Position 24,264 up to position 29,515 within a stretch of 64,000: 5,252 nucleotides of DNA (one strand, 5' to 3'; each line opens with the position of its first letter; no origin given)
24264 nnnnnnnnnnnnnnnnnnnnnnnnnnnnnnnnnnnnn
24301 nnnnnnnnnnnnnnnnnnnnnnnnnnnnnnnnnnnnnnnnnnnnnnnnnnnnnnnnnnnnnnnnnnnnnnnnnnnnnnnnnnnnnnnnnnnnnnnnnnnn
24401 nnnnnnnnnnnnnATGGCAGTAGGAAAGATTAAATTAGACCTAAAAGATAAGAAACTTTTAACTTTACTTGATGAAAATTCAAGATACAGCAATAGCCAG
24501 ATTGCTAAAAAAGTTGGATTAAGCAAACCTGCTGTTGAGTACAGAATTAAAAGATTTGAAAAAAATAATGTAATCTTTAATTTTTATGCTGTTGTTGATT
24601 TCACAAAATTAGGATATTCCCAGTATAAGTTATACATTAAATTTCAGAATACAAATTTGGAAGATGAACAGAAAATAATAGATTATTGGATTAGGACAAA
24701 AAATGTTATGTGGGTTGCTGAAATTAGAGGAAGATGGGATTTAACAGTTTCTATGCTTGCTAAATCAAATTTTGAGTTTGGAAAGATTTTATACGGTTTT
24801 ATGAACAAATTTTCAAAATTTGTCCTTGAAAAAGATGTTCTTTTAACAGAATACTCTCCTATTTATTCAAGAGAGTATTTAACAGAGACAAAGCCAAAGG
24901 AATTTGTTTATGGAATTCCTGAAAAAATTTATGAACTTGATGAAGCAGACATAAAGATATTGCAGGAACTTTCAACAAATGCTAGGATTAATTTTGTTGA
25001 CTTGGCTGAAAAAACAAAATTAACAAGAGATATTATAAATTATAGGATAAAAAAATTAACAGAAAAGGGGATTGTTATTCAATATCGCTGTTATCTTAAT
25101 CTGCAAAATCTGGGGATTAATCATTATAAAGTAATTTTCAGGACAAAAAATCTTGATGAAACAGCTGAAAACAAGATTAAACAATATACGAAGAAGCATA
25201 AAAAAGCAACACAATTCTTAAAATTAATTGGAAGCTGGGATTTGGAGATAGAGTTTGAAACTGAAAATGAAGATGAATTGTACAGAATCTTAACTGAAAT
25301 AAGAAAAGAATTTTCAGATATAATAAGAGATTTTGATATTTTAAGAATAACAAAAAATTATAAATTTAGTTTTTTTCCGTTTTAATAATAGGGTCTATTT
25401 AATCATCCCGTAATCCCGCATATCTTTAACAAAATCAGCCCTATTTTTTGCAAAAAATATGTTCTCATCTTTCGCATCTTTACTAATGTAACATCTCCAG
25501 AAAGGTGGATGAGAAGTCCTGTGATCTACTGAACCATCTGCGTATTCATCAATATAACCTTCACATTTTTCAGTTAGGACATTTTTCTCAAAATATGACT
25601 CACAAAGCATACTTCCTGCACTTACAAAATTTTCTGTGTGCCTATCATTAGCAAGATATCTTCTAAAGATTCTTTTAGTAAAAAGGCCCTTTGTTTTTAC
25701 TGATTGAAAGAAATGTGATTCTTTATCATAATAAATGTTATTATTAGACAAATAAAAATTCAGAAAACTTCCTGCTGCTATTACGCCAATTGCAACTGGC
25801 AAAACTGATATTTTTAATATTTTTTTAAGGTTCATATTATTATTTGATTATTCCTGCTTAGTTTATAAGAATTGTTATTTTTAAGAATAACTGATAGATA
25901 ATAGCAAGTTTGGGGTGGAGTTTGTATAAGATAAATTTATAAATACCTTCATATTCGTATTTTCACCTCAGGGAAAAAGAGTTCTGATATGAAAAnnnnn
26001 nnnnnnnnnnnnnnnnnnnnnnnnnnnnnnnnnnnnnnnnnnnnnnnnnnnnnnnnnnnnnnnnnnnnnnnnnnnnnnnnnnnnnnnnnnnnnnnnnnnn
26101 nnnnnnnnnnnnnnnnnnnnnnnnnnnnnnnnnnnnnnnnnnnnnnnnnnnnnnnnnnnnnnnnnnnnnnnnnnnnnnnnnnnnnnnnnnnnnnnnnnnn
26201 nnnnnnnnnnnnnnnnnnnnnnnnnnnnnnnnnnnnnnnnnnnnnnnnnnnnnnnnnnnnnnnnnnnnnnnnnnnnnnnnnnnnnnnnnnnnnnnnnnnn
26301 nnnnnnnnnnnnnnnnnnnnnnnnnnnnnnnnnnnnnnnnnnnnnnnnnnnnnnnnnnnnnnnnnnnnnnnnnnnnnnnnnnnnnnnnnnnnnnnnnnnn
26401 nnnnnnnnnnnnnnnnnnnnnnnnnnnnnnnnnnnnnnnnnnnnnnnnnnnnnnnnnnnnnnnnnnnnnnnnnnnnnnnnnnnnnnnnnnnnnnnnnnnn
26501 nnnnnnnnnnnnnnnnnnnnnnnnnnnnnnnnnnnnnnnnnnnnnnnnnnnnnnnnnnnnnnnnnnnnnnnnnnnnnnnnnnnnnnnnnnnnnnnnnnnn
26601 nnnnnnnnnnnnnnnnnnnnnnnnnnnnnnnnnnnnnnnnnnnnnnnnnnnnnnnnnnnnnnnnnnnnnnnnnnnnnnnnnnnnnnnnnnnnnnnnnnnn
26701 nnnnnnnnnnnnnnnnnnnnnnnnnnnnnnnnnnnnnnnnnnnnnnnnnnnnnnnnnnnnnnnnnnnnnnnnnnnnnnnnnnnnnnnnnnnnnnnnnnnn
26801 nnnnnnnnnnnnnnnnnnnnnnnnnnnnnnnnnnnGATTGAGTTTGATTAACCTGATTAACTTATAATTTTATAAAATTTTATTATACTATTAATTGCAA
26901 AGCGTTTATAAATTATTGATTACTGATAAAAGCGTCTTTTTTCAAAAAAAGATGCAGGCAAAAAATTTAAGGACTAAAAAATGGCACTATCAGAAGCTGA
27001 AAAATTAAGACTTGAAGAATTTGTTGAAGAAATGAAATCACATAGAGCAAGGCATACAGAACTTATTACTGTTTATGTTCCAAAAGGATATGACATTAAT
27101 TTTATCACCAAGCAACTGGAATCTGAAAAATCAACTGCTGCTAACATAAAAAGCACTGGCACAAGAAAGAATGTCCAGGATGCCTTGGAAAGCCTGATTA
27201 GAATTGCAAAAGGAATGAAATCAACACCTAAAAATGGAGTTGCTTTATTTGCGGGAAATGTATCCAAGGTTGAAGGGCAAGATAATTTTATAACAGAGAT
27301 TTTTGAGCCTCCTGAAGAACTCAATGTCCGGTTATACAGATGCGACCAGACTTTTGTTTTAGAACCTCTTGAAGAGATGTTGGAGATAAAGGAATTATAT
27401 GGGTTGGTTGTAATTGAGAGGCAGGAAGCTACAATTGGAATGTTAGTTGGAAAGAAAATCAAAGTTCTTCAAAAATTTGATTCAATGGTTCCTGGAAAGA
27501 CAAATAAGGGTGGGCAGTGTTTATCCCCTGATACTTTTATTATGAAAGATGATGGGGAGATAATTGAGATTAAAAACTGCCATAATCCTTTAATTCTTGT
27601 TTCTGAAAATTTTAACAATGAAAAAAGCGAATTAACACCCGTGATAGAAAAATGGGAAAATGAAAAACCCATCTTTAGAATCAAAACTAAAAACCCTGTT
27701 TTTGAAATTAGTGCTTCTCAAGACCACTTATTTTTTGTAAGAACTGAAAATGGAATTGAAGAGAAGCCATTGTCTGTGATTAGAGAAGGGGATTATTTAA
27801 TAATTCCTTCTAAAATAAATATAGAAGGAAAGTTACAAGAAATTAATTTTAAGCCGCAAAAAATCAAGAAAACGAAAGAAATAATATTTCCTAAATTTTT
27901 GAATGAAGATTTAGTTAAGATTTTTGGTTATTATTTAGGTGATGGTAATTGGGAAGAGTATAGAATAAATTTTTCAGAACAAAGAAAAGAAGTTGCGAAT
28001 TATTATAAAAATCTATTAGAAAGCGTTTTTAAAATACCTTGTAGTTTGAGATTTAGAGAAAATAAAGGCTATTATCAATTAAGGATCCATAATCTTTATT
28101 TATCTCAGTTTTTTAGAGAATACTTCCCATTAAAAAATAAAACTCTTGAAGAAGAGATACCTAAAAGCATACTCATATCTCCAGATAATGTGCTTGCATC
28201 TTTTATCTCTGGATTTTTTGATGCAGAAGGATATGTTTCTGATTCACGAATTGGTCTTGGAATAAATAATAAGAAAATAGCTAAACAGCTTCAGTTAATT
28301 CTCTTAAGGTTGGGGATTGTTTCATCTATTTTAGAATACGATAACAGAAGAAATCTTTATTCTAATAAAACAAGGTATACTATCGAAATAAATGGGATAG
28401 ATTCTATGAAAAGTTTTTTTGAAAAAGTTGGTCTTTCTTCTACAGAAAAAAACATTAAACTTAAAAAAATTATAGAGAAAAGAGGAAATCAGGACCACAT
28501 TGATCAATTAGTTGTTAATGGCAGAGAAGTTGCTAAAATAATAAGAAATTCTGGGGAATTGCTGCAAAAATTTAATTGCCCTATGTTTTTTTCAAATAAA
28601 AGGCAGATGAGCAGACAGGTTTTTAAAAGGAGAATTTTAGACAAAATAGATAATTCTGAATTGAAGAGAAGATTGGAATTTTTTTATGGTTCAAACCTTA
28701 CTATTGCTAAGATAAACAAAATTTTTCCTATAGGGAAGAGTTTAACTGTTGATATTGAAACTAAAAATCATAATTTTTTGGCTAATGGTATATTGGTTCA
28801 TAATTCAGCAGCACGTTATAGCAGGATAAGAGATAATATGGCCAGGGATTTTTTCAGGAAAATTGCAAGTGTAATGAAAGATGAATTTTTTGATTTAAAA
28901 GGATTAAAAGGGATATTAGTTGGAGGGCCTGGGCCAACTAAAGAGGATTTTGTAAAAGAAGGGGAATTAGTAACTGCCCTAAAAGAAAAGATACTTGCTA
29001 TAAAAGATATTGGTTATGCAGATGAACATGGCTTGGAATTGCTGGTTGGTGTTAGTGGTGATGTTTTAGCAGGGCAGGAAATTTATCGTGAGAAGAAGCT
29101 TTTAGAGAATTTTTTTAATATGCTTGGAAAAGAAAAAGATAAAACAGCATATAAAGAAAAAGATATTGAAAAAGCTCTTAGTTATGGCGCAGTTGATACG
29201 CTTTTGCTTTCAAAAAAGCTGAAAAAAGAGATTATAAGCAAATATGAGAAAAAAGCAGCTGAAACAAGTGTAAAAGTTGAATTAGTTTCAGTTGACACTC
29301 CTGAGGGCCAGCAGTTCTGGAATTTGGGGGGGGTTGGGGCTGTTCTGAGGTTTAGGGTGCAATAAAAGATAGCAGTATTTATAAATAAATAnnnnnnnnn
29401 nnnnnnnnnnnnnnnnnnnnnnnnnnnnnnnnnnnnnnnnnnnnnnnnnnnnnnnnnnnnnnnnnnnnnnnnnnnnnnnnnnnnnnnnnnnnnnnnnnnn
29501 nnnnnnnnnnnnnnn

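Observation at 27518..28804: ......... intein inserted directly after the catalytic GGQ of the sole visible class I release factor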

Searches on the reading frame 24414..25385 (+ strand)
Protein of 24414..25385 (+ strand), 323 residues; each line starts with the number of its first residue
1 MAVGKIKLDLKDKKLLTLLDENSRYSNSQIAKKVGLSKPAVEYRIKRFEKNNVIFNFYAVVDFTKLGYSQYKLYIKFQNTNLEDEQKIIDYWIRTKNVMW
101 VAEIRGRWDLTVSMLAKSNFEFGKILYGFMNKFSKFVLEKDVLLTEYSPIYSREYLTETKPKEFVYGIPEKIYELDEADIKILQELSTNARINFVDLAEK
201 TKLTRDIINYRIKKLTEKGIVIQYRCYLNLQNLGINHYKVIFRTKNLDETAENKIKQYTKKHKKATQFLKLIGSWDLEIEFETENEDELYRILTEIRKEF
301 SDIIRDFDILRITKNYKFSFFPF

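Call 35: search_protein_families(library=pfam, proteins=[window:24414-25385:+], max_evalue=0.001)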
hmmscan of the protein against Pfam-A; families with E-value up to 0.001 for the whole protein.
window:24414-25385:+ (323 aa): 8 families
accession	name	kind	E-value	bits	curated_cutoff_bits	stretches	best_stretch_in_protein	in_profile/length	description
PF13412.12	HTH_24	-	8.7e-26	89.7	21.9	2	8-54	1-47/48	Winged helix-turn-helix DNA-binding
PF13404.12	HTH_AsnC-type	-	5.8e-25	87.3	27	2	8-49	1-42/42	AsnC-type helix-turn-helix domain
PF01047.28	MarR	-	2.3e-11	43.8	24.6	1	14-54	7-47/59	MarR family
PF12802.13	MarR_2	-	9.3e-07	29.4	27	0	182-223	10-52/61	MarR family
PF01022.26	HTH_5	-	1.8e-06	28.1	22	0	14-47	6-38/47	Bacterial regulatory protein, arsR family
PF08279.18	HTH_11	-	5.4e-06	26.6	25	0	181-223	4-47/55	HTH domain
PF01978.25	TrmB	-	0.00065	20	25.6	0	172-222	3-53/68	Sugar-specific transcriptional regulator TrmB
PF12840.13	HTH_20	-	0.00078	19.8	27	0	181-221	8-48/51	Helix-turn-helix domain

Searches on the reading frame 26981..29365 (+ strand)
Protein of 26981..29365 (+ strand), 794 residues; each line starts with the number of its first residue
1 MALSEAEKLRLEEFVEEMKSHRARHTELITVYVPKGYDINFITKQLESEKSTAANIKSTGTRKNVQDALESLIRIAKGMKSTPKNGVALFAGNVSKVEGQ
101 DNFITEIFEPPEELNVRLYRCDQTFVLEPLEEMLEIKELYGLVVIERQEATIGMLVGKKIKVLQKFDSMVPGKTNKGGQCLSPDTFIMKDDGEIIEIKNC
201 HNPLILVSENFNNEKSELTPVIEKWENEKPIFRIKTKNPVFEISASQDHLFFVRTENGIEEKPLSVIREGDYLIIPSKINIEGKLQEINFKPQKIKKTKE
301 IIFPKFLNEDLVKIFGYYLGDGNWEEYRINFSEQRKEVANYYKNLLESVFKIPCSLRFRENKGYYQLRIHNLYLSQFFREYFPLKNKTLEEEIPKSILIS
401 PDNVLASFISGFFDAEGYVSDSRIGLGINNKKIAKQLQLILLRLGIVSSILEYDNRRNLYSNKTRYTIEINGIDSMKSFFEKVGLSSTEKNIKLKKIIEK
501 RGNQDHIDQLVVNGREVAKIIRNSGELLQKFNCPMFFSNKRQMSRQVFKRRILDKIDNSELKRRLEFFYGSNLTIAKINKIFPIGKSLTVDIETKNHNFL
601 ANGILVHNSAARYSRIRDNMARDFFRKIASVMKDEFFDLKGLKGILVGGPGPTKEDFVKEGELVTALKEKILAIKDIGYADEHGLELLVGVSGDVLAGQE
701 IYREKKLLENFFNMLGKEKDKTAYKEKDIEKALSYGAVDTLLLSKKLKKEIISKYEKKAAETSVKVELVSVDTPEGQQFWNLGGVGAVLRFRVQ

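Call 4: search_protein_families(library=pfam, proteins=[window:26981-29365:+], max_evalue=0.01)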
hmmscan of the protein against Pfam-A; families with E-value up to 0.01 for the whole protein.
window:26981-29365:+ (794 aa): 8 families
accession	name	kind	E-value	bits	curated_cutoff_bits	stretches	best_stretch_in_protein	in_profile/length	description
PF03464.20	eRF1_2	-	2.2e-27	96.4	27.1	2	608-689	41-124/133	eRF1 domain 2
PF14528.11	LAGLIDADG_3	-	8.2e-20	71.3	22.5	2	404-484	2-82/82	LAGLIDADG-like domain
PF03465.20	eRF1_3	-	4.2e-19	69.4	25.8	1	702-793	2-106/106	eRF1 domain 3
PF14890.11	Intein_splicing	-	2.8e-14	53.6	35.8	1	201-608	21-155/155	Intein splicing domain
PF03463.20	eRF1_1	-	5.4e-14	52.7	23.8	1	20-134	7-123/123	eRF1 domain 1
PF18854.6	baeRF_family10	-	3.1e-05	24.7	27.1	0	609-671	60-119/143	Bacterial archaeo-eukaryotic release factor family 10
PF05204.19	Hom_end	-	0.0017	18.9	21.1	1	393-490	2-104/110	Homing endonuclease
PF07997.16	DUF1694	-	0.0025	18.3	25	0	725-772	48-95/117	Protein of unknown function (DUF1694)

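Call 5: search_protein_families(library=ncbifam, proteins=[window:26981-29365:+], max_evalue=0.01)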
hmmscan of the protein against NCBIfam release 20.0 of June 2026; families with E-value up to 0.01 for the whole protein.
window:26981-29365:+ (794 aa): 13 families
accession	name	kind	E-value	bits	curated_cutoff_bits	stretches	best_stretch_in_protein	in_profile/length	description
TIGR03676.1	aRF1_eRF1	equivalog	5.9e-108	361.2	234.7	3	8-180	2-174/403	peptide chain release factor aRF-1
NF011418.0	PRK14845.1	equivalog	2.4e-20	72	756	2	187-563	52-378/1049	translation initiation factor IF-2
TIGR00111.1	pelota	equivalog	2.7e-19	69.7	177.65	1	612-793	170-351/351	mRNA surveillance protein pelota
NF005852.0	PRK07773.1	equivalog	5.7e-15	54.7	780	1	180-610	398-828/886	replicative DNA helicase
NF003157.0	PRK04132.1-2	equivalog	7.9e-15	53.8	1103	1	293-522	153-377/864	replication factor C small subunit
NF011287.0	PRK14698.1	equivalog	3.5e-13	48.5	1238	1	256-527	338-597/1017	V-type ATP synthase subunit A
NF038098.1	GyrA_w_intein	exception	1.5e-12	46.2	1850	1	315-624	243-553/1232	intein-containing DNA gyrase subunit A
NF038162.1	RtcB_rel_intein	exception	2.6e-12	45.6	1150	1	170-623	85-591/961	intein-containing RtcB family protein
NF003159.0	PRK04132.1-4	equivalog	2.4e-10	39.1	999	1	291-527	155-371/852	replication factor C small subunit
NF038136.1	rSAM_Rv_intein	exception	4.1e-06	25.9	700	0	180-253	76-150/574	intein-containing Rv2578c family radical SAM protein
TIGR01443.1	intein_Cterm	domain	6.8e-06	26.2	15.6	1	588-609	5-24/24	intein C-terminal splicing region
NF007072.0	PRK09519.1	equivalog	1.6e-05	23.5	1024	1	403-613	460-696/790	intein-containing recombinase RecA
TIGR01445.1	intein_Nterm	domain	4.3e-05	24.4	24.5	1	180-253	1-83/83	intein N-terminal splicing region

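Call 8: find_homologous_proteins(query=window:26981-29365:+, max_evalue=1e-10)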
Query window:26981-29365:+ (794 aa): 534 proteins with E <= 1e-10 among 8000 candidates; the best 120 are listed.
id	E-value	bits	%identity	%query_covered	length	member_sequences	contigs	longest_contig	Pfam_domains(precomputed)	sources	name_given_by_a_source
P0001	0.0e+0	1746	100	100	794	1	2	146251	PF03465.21,PF03464.21,PF14528.12,PF14890.12,PF03463.21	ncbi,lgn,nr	ncbi:MAG: LAGLIDADG family homing endonuclease [Candidatus Nanoarchaeia archaeon]|nr:LAGLIDADG famil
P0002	0.0e+0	1527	85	100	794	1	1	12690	PF03465.21,PF03464.21,PF18854.7,PF14528.12,PF14890.12,PF03463.21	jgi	jgi:peptide subunit release factor 1 (eRF1)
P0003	0.0e+0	1441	81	100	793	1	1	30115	PF03465.21,PF03464.21,PF14528.12,PF14890.12,PF03463.21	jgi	jgi:peptide subunit release factor 1 (eRF1)/intein/homing endonuclease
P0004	0.0e+0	1345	75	100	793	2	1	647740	PF03465.21,PF03464.21,PF18854.7,PF14528.12,PF14890.12,PF03463.21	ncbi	ncbi:MAG: LAGLIDADG family homing endonuclease [Candidatus Pacearchaeota archaeon]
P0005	0.0e+0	1284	71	100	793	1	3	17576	PF03465.21,PF03464.21,PF14528.12,PF14890.12,PF03463.21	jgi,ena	-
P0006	0.0e+0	1225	69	100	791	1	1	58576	PF03465.21,PF03464.21,PF18854.7,PF14528.12,PF14890.12,PF03463.21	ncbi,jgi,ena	-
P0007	0.0e+0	1220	69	100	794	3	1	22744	PF03465.21,PF03464.21,PF18854.7,PF14528.12,PF14890.12,PF03463.21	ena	-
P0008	0.0e+0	1203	69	100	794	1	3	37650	PF03465.21,PF03464.21,PF18854.7,PF14528.12,PF14890.12,PF03463.21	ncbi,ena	ncbi:MAG: LAGLIDADG family homing endonuclease [Nanoarchaeota archaeon]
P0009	0.0e+0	1199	68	100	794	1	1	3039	PF03465.21,PF03464.21,PF14528.12,PF14890.12,PF03463.21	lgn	-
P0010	0.0e+0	1195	68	100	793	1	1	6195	PF03465.21,PF03464.21,PF14528.12,PF14890.12,PF03463.21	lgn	-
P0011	0.0e+0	1193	67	100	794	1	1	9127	PF03465.21,PF03464.21,PF18854.7,PF14528.12,PF14890.12,PF03463.21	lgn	-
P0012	0.0e+0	1179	67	100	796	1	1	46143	PF03465.21,PF03464.21,PF14528.12,PF14890.12,PF03463.21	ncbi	-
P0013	0.0e+0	1161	67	100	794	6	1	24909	PF03465.21,PF03464.21,PF14528.12,PF14890.12,PF03463.21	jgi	-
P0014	0.0e+0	1149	66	100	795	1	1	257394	PF03465.21,PF03464.21,PF18854.7,PF14528.12,PF14890.12,PF03463.21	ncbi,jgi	ncbi:MAG: LAGLIDADG family homing endonuclease [Candidatus Pacearchaeota archaeon]|jgi:peptide subun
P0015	0.0e+0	1147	66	100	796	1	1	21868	PF03465.21,PF03464.21,PF18854.7,PF14528.12,PF14890.12,PF03463.21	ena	-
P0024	0.0e+0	1097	59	100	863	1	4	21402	PF03465.21,PF03464.21,PF12844.14,PF18854.7,PF01381.29,PF14528.12,PF13443.13,PF14890.12,PF03463.21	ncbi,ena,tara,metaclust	tara:strand:- start:1636 stop:4227 length:2592 start_codon:yes stop_codon:yes gene_type:complete|met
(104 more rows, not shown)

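Call 63: list_cluster_members(proteins=[P0001, P0024, P0394, P0391, P0392, P0302, P0339, P0248, P0286, P0265])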
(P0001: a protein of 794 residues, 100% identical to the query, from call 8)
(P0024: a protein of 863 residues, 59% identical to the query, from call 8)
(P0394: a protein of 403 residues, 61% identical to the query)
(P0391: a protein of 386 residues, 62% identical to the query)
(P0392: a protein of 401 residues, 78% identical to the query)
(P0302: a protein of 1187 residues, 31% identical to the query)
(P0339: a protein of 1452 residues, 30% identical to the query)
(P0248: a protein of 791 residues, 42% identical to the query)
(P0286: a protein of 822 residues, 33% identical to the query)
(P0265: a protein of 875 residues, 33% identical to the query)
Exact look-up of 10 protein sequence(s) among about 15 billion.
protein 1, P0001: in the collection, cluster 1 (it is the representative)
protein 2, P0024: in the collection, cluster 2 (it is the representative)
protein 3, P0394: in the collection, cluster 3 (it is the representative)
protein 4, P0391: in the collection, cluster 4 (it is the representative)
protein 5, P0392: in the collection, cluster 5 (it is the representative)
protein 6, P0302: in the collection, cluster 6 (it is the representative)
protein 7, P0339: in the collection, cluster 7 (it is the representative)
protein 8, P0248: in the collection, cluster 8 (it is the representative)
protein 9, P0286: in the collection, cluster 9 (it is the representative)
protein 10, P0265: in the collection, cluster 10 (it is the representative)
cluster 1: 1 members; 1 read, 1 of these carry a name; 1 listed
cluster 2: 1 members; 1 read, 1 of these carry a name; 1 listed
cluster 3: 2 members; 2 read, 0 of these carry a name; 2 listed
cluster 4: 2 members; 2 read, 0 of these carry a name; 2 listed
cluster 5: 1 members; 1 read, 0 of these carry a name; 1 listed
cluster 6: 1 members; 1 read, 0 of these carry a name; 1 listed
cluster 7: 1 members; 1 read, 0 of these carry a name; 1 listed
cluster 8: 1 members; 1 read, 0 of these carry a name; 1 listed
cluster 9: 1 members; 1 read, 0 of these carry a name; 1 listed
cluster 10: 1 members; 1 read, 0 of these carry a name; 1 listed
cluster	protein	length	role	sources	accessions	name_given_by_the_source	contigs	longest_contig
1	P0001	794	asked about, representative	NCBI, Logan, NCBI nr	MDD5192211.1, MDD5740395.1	MAG: LAGLIDADG family homing endonuclease [Candidatus Nanoarchaeia archaeon] | LAGLIDADG family homing endonuclease [Candidatus Nanoarchaeia archaeon]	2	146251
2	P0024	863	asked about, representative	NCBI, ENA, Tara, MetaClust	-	strand:- start:1636 stop:4227 length:2592 start_codon:yes stop_codon:yes ... | TARA_039_MES_0.1-0.22_scaffold18330_1_gene20257 COG1503 K03265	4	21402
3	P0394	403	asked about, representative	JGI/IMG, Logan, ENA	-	-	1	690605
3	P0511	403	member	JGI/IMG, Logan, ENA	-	-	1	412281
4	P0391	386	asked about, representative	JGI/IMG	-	-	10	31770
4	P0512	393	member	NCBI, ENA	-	-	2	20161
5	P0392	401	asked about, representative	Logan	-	-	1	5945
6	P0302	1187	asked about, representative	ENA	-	-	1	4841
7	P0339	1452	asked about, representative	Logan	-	-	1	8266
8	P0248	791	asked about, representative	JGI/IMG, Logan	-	-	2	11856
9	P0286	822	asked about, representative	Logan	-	-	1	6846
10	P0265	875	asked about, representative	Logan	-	-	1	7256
